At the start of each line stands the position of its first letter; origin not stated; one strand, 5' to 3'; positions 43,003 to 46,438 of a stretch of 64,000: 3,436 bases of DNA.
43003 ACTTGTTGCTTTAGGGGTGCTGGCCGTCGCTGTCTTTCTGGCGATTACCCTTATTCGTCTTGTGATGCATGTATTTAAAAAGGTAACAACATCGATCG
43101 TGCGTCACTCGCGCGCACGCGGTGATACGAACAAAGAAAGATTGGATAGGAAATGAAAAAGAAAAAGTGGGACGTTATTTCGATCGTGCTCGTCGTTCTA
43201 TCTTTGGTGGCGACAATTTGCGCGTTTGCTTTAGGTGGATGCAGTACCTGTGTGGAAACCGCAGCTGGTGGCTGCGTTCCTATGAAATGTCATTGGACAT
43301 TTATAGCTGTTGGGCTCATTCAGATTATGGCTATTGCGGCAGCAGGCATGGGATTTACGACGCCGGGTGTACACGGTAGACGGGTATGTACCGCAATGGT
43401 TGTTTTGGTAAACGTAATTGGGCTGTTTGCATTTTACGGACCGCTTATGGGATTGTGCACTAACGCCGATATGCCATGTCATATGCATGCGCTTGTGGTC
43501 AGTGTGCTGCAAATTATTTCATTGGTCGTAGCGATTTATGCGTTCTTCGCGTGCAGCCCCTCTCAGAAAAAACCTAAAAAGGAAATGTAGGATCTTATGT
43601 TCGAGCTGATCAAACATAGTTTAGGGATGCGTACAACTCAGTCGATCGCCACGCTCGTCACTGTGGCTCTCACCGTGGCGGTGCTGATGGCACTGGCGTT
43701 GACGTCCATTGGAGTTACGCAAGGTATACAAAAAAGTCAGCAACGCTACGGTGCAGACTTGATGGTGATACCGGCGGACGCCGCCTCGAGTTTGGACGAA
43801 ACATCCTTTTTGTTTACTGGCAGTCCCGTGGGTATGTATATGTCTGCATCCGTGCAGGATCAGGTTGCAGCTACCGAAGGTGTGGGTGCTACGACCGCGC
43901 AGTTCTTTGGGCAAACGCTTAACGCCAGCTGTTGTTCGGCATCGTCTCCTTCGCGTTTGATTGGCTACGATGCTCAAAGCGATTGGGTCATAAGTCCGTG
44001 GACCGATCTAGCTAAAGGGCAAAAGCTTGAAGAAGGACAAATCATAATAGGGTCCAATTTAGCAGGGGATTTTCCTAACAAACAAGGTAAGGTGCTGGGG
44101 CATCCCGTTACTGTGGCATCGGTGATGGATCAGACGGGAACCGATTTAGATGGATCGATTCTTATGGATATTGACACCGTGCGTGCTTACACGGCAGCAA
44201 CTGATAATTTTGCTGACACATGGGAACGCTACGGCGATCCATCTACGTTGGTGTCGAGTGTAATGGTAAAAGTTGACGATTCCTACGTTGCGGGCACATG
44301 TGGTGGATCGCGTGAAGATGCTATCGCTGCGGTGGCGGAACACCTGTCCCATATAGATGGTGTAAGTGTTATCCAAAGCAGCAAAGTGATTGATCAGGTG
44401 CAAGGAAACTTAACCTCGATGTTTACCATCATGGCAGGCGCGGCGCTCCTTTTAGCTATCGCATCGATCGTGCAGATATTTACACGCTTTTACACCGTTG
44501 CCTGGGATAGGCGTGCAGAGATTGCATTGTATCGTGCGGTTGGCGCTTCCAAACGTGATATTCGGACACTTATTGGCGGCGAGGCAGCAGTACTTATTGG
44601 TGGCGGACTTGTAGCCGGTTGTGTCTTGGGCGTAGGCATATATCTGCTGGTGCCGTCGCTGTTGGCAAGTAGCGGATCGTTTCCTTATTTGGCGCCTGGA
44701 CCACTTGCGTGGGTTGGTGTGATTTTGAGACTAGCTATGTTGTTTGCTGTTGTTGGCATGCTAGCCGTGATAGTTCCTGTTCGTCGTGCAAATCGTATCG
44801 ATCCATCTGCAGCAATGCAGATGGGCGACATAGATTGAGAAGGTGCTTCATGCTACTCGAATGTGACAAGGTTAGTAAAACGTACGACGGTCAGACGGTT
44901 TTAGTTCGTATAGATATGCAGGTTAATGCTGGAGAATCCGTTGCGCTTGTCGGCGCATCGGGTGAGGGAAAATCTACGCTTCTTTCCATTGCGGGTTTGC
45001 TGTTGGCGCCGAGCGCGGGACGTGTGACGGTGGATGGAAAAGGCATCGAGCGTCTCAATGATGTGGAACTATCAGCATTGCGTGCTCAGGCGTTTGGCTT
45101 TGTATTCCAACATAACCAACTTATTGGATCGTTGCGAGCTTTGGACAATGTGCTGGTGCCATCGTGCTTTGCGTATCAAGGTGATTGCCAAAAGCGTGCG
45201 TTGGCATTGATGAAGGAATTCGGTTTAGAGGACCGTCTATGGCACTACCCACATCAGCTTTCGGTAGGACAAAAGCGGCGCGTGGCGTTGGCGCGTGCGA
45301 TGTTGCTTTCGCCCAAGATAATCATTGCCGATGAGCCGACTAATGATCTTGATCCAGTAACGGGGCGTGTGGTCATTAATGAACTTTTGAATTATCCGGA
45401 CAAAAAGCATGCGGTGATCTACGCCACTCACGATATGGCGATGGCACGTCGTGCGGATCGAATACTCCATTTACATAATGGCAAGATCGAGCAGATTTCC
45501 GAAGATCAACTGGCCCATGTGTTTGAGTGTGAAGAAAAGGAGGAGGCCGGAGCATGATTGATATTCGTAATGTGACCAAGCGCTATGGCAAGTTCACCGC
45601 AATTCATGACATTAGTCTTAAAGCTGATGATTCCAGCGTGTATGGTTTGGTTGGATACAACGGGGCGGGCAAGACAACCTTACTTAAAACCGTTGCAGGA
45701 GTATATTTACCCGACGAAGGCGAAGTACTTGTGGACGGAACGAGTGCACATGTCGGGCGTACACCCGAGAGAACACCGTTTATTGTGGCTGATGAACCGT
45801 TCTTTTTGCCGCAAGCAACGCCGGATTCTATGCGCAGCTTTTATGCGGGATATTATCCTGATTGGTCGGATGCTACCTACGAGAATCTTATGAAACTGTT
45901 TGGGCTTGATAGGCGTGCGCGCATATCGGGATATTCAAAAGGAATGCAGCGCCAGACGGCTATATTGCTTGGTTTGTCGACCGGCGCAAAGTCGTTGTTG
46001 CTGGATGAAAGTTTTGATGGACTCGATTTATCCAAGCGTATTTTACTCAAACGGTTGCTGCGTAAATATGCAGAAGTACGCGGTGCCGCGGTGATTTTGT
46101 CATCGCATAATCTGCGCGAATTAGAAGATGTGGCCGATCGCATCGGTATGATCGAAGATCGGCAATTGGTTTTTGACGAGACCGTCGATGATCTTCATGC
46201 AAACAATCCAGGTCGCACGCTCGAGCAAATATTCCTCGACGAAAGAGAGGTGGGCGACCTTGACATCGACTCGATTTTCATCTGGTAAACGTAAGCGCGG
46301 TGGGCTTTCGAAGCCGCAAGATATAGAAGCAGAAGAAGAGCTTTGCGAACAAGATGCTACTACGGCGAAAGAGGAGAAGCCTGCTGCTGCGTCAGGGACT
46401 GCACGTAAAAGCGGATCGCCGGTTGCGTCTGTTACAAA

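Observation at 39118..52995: Twelve translationally coupled genes linking three Cys-rich surface paralogs, DUF4418, two ABC systems and a BtuCDF/FecCD-type importer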

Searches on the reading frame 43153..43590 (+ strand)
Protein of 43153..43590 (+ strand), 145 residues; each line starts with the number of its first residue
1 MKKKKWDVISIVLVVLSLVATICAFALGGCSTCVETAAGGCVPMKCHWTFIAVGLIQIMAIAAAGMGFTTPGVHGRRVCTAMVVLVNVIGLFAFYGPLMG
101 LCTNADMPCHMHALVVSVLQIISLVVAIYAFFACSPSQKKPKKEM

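Call 4: search_protein_families(library=pfam, proteins=[window:43153-43590:+], max_evalue=0.1)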
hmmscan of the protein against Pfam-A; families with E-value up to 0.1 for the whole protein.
window:43153-43590:+ (145 aa): 1 family
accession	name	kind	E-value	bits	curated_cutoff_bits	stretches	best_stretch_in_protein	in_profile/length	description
PF14387.11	DUF4418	-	1.4e-08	35.5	27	1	15-132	3-116/117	Domain of unknown function (DUF4418)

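Call 9: search_protein_families(library=ncbifam, proteins=[window:43153-43590:+], max_evalue=0.01)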
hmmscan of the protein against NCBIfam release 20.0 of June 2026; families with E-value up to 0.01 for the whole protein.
window:43153-43590:+ (145 aa): 0 families

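Call 12: find_encoding_contigs(protein=window:43153-43590:+, flank=10000, max_places=6)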
Protein window:43153-43590:+ (145 aa): 6 contigs read that carry it; 4 places shown.
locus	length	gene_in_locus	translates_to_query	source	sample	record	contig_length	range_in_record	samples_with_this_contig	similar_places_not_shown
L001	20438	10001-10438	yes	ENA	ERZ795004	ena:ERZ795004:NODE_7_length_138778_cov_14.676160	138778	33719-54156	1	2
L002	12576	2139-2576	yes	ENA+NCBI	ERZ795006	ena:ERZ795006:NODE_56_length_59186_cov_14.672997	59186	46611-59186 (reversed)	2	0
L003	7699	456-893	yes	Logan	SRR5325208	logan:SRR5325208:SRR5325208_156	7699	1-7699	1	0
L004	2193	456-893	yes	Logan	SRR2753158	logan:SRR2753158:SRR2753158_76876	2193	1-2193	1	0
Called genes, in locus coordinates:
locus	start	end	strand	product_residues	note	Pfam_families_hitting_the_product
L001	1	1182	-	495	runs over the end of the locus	PF00196:GerE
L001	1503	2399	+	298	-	-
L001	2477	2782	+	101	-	-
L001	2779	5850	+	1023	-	PF13855:LRR_8 (faint), PF13306:LRR_5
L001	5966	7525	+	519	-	-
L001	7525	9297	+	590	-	-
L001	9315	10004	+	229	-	-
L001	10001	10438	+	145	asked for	PF14387:DUF4418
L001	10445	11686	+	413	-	PF12704:MacB_PCD, PF02687:FtsX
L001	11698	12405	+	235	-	PF00005:ABC_tran, PF13304:AAA_21 (faint)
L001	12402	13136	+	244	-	PF00005:ABC_tran, PF13304:AAA_21 (faint)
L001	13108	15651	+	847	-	-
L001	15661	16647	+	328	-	-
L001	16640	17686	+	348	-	PF01032:FecCD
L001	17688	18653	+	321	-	PF00005:ABC_tran, PF13304:AAA_21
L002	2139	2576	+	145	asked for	PF14387:DUF4418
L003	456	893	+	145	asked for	PF14387:DUF4418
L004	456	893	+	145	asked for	PF14387:DUF4418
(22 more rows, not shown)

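Call 68: find_homologous_proteins(query=window:43153-43590:+, max_evalue=0.001)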
Query window:43153-43590:+ (145 aa): 7 proteins with E <= 0.001 among 106 candidates.
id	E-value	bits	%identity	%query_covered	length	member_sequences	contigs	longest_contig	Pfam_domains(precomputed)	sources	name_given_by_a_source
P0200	1.0e-84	300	95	100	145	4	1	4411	PF14387.12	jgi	jgi:hypothetical protein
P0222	1.5e-61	225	68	100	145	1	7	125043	PF14387.12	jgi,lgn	jgi:hypothetical protein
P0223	1.0e-59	219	67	100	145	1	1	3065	PF14387.12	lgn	-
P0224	3.8e-55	204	62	100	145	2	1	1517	PF14387.12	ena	-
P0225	3.4e-22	97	41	100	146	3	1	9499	PF14387.12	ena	-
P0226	2.4e-21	95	41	100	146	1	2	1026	PF14387.12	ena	-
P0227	5.7e-18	84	35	99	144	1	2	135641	PF14387.12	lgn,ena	-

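Call 70: find_encoding_contigs(protein=P0227, flank=10000, max_places=2)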
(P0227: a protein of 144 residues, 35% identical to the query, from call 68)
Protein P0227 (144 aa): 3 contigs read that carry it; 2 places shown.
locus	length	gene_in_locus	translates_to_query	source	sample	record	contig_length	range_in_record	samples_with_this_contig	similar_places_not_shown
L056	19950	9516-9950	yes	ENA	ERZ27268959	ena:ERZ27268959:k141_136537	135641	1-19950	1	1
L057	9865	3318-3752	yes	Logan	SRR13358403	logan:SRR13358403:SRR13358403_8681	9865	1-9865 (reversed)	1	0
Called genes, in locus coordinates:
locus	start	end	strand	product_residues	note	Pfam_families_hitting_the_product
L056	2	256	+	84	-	?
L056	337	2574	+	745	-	PF12804:NTP_transf_3 (weak), PF00266:Aminotran_5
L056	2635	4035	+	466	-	-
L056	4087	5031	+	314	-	-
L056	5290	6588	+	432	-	PF01979:Amidohydro_1, PF07969:Amidohydro_3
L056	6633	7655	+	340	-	PF00528:BPD_transp_1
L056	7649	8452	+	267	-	PF00005:ABC_tran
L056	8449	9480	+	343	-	PF13379:NMT1_2, PF09084:NMT1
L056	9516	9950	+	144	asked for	PF14387:DUF4418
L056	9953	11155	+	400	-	PF12704:MacB_PCD, PF02687:FtsX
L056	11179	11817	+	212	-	PF00005:ABC_tran, PF13555:AAA_29 (faint), PF13304:AAA_21 (weak)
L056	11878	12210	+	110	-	PF02627:CMD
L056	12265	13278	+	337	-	PF04055:Radical_SAM, PF12345:DUF3641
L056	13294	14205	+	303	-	PF00581:Rhodanese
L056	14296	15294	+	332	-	PF04055:Radical_SAM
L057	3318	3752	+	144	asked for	PF14387:DUF4418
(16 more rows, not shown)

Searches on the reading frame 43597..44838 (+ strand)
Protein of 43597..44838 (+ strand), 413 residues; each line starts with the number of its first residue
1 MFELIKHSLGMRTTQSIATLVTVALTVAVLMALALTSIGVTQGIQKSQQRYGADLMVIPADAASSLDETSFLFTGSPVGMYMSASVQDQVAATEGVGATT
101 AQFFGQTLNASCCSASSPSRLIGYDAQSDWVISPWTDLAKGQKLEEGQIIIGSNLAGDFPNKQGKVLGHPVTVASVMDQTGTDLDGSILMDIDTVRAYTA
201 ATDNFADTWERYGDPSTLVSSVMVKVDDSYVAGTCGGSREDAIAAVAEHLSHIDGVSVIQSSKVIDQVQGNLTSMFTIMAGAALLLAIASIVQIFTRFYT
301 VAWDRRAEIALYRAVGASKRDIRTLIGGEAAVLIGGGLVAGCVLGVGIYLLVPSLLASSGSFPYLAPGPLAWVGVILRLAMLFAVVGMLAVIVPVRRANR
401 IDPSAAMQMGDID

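Call 4: search_protein_families(library=pfam, proteins=[window:43597-44838:+], max_evalue=0.1)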
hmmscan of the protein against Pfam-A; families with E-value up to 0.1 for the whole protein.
window:43597-44838:+ (413 aa): 2 families
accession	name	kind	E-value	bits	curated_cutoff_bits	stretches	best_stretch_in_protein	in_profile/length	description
PF02687.27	FtsX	-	1.5e-14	54.5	25.5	1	282-403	3-120/120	FtsX-like permease C-terminal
PF12704.14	MacB_PCD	-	1.9e-07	32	27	1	16-228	1-193/207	MacB-like periplasmic core domain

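Call 9: search_protein_families(library=ncbifam, proteins=[window:43597-44838:+], max_evalue=0.01)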
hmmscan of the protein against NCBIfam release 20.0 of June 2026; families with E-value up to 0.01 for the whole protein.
window:43597-44838:+ (413 aa): 6 families
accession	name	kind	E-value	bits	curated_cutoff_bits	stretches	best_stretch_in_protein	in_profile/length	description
TIGR03434.1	ADOP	subfamily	8.2e-13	47.3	622.3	1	240-408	638-801/803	ADOP family duplicated permease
NF038346.1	FtsX_actino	exception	1e-11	44.8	250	1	242-391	145-294/308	permease-like cell division protein FtsX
NF038347.1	FtsX_Gpos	exception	2.3e-06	27.2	225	1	226-397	120-293/296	permease-like cell division protein FtsX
TIGR02212.1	lolCE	equivalog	7.4e-06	25.1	362.45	1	260-407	254-408/411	lipoprotein-releasing ABC transporter permease subunit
NF041854.1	ABC_perm_YbbP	equivalog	1.5e-05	23.1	999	1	256-389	670-793/806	putative ABC transporter permease subunit YbbP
TIGR00439.2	FtsX_Gneg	equivalog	0.0045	16.2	255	1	239-397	129-289/292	permease-like cell division protein FtsX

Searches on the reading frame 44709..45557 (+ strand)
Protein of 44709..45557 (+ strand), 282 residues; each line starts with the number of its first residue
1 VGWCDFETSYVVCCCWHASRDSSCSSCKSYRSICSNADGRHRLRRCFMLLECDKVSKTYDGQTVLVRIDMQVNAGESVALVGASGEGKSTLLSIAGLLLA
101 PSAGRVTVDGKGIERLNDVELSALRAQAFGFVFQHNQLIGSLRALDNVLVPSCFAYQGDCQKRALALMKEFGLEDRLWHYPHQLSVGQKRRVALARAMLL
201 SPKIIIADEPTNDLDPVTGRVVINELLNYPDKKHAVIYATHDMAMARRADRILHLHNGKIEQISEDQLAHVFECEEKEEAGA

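Call 4: search_protein_families(library=pfam, proteins=[window:44709-45557:+], max_evalue=0.1)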
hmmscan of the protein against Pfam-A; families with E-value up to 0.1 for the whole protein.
window:44709-45557:+ (282 aa): 7 families
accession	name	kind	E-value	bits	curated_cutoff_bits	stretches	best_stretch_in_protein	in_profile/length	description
PF00005.33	ABC_tran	-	2.1e-29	103.3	25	1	67-212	3-137/137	ABC transporter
PF13304.12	AAA_21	-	3.7e-07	30.9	27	1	168-243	222-300/304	AAA domain, putative AbiEii toxin, Type IV TA system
PF13555.12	AAA_29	-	0.00078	19.6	27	1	70-102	17-50/61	P-loop containing region of AAA domain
PF25199.1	nSTAND_NTPase5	-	0.013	15.7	34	1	76-113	42-80/145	Novel STAND NTPase 5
PF20703.3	nSTAND1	-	0.022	14.8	27.1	1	72-100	30-57/379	Novel STAND NTPase 1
PF03308.22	MeaB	-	0.033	13.6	23.1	1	44-108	2-66/273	Methylmalonyl Co-A mutase-associated GTPase MeaB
PF13481.12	AAA_25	-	0.065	13.3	27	0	72-95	30-53/195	AAA domain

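Call 9: search_protein_families(library=ncbifam, proteins=[window:44850-45557:+], max_evalue=0.01)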
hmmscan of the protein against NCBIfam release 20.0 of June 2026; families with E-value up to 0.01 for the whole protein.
window:44850-45557:+ (235 aa): 189 families (the best 25 are shown)
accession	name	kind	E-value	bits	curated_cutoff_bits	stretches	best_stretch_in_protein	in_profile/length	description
TIGR02211.1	LolD_lipo_ex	equivalog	1.6e-53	181.5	307.75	1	2-214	1-220/221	lipoprotein-releasing ABC transporter ATP-binding protein LolD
NF007826.0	PRK10535.1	equivalog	2.8e-53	181.2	966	1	2-220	4-228/648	macrolide ABC transporter ATP-binding protein/permease MacB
NF007879.0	PRK10584.1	equivalog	4e-47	160.8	336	1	10-214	18-225/228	putative ABC transporter ATP-binding protein YbbA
TIGR03608.1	L_ocin_972_ABC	subfamily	3e-45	154.2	254.85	1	7-208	3-206/206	putative bacteriocin export ABC transporter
TIGR02982.1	heterocyst_DevA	subfamily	3.3e-44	151.1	295.8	1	15-214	18-220/220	ABC exporter ATP-binding subunit, DevA family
TIGR02673.1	FtsE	equivalog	4.4e-44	150.7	264.85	1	3-212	2-214/214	cell division ATP-binding protein FtsE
NF038007.1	ABC_ATP_DarD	equivalog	8.7e-43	146.3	375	1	15-213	14-218/218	darobactin export ABC transporter ATP-binding protein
TIGR02315.1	ABC_phnC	equivalog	8.8e-43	146.5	266.1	1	2-213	1-224/243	phosphonate ABC transporter ATP-binding protein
NF008639.0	PRK11629.1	equivalog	3.5e-42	144.4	360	1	2-215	6-226/234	lipoprotein-releasing ABC transporter ATP-binding protein LolD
NF007027.0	PRK09493.1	equivalog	3.3e-40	138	379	1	3-216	2-217/240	glutamine ABC transporter ATP-binding protein GlnQ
NF008428.0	PRK11264.1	equivalog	4.9e-40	137.3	406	1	3-215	4-224/250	L-cystine ABC transporter ATP-binding protein TcyN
TIGR01186.1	proV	subfamily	8.3e-40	137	326.6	1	19-217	10-212/363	betaine/proline/choline family ABC transporter ATP-binding protein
TIGR04521.1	ECF_ATPase_2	equivalog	3.8e-38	131.2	330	1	11-227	9-235/279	energy-coupling factor transporter ATPase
TIGR04520.1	ECF_ATPase_1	equivalog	8.5e-37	127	315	1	4-227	2-226/269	energy-coupling factor transporter ATPase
TIGR03005.1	ectoine_ehuA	equivalog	3.7e-36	124.6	345.4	1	4-217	2-230/252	ectoine/hydroxyectoine ABC transporter ATP-binding protein EhuA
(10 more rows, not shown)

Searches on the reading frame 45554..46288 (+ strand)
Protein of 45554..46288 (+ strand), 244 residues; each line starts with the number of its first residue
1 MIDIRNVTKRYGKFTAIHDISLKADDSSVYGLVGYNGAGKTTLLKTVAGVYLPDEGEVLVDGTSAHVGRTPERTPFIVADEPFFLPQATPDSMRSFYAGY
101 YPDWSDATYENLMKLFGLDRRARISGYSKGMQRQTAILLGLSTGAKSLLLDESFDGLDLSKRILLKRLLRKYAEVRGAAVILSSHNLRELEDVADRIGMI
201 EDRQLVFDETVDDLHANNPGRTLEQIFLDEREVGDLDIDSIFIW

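Call 4: search_protein_families(library=pfam, proteins=[window:45554-46288:+], max_evalue=0.1)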
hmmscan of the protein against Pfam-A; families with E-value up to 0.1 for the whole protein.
window:45554-46288:+ (244 aa): 10 families
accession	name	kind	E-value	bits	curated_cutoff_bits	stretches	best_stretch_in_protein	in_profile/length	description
PF00005.33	ABC_tran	-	2.7e-20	73.8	25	1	18-153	2-135/137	ABC transporter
PF13304.12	AAA_21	-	8.9e-09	36.3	27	2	117-189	228-302/304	AAA domain, putative AbiEii toxin, Type IV TA system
PF25199.1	nSTAND_NTPase5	-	0.00024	21.4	34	1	23-52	37-66/145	Novel STAND NTPase 5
PF13514.12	AAA_27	-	0.002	18.2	22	1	9-47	9-46/206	AAA domain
PF13555.12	AAA_29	-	0.0025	18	27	1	12-54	10-49/61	P-loop containing region of AAA domain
PF13604.12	AAA_30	-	0.0077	16.4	27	1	26-60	17-51/191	AAA domain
PF02492.25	cobW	-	0.041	13.9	20.7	1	29-47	2-20/180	CobW/HypB/UreG, nucleotide-binding domain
PF13476.12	AAA_23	-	0.054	14.6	27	1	26-45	18-37/201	AAA domain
PF04310.18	MukB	-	0.055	13.6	23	0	26-56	25-55/226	MukB N-terminal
PF02463.25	SMC_N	-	0.055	13.3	40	0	27-47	24-44/220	RecF/RecN/SMC N terminal domain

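Call 9: search_protein_families(library=ncbifam, proteins=[window:45554-46288:+], max_evalue=0.01)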
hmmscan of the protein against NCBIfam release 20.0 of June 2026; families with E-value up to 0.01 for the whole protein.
window:45554-46288:+ (244 aa): 182 families (the best 25 are shown)
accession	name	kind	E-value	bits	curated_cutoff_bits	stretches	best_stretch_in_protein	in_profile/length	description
TIGR03740.1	galliderm_ABC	subfamily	3.5e-31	108.6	309.75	1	3-213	2-210/223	lantibiotic protection ABC transporter ATP-binding subunit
TIGR01188.1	drrA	subfamily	1e-30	107.1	312.45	1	9-225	1-222/302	daunorubicin resistance ABC transporter, ATP-binding protein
NF047565.1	PSM_export_PmtA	equivalog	6.4e-27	94.6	350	1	2-216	3-217/282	phenol-soluble modulin export ABC transporter ATP-binding protein PmtA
TIGR00968.1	3a0106s01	subfamily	4.9e-24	85.2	342.75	2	2-66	1-65/237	sulfate ABC transporter ATP-binding protein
TIGR03522.1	GldA_ABC_ATP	equivalog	1.8e-23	83.5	402.6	1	2-228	3-233/301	gliding motility-associated ABC transporter ATP-binding subunit GldA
TIGR04521.1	ECF_ATPase_2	equivalog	3.4e-23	82.1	330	2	127-226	145-242/279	energy-coupling factor transporter ATPase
TIGR03864.1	PQQ_ABC_ATP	hypoth_equivalog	4.3e-23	82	302.25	2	2-66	2-66/236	ABC transporter, ATP-binding subunit, PQQ-dependent alcohol dehydrogenase system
NF047930.1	ABC_ATP_B6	equivalog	1e-22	80.5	670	2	2-67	3-68/510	putative B6 ABC transporter ATP-binding protein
NF008442.0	PRK11288.1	equivalog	1.8e-22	79.3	689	2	2-68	8-74/504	L-arabinose ABC transporter ATP-binding protein AraG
TIGR04406.1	LPS_export_lptB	equivalog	2.3e-22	79.4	240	2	3-64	3-64/239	LPS export ABC transporter ATP-binding protein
NF047568.1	PSM_export_PmtC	equivalog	1.1e-21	77.6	375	1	3-215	2-208/290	phenol-soluble modulin export ABC transporter ATP-binding protein PmtC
TIGR03410.1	urea_trans_UrtE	equivalog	2.4e-21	76.2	285.8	1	3-217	2-222/230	urea ABC transporter ATP-binding subunit UrtE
NF010069.0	PRK13549.1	equivalog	3.4e-21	75.3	699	2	2-66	6-72/513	xylose ABC transporter ATP-binding protein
NF010060.0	PRK13537.1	equivalog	1e-20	73.9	521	1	2-220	16-239/314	nodulation factor ABC transporter ATP-binding protein NodI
NF000355.4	ribo_prot_ABC_F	equivalog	1.1e-20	74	380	1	2-205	3-192/499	ribosomal protection-like ABC-F family protein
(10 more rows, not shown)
